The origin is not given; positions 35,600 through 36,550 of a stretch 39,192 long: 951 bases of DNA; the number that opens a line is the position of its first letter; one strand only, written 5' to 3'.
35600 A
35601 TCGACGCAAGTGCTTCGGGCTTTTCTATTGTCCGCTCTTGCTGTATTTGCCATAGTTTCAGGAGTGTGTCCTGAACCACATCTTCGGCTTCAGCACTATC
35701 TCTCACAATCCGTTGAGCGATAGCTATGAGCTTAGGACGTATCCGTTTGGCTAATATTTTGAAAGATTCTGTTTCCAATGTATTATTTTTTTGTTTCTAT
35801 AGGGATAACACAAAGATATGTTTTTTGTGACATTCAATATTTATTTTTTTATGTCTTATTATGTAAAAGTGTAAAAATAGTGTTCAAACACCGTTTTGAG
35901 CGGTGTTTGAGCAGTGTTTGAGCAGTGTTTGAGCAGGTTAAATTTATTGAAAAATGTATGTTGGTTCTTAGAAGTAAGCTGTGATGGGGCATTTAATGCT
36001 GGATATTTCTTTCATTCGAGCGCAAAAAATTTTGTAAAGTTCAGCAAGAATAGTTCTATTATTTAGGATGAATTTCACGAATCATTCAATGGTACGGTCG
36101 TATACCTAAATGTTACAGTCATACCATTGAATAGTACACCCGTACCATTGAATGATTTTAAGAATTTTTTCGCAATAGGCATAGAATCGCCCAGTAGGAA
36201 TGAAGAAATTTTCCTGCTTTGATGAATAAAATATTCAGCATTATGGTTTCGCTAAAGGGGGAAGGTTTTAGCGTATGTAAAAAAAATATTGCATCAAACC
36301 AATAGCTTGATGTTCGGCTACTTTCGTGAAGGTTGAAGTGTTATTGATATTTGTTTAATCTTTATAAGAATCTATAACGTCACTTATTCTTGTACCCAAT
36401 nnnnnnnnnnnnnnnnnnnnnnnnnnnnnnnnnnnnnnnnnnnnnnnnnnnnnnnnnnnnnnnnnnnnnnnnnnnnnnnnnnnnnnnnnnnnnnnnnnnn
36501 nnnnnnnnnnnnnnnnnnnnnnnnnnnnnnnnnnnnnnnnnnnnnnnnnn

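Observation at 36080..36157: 16-bp long-range stem kept by compensatory substitutions between the two copies of an unassigned intergenic element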

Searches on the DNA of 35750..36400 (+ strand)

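Call 16: search_dna_similar(query=window:35860-36300:+, collection=plasmids, mode=distant, max_evalue=0.01)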
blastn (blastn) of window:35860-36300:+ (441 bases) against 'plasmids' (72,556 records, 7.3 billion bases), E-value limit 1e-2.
No match.

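Call 17: search_dna_similar(query=window:35860-36300:+, collection=phages, mode=distant, max_evalue=0.01)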
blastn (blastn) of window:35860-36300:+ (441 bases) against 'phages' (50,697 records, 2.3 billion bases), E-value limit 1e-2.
No match.

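Call 55: search_rna_families(source=window, start=35750, end=36400, threshold=evalue, max_evalue=1)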
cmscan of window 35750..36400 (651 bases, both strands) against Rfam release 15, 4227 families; matches with E-value up to 1: 4.
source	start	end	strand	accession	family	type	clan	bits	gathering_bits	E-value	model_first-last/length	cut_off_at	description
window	36060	36177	+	RF04263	MIR2593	Gene; miRNA;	-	21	96.2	0.67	1-116/116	no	MIR2593 microRNA precursor family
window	36023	36089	+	RF00689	MIR390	Gene; miRNA;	-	20.7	77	0.17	1-121/121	no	MIR390 microRNA precursor family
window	36061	36175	-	RF03601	MIR7993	Gene; miRNA;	-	20.3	100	0.61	1-138/138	no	MIR7993 microRNA precursor family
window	36071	36166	+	RF04169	mir-2235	Gene; miRNA;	-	18.2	61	0.77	1-87/87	no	mir-2235 microRNA precursor family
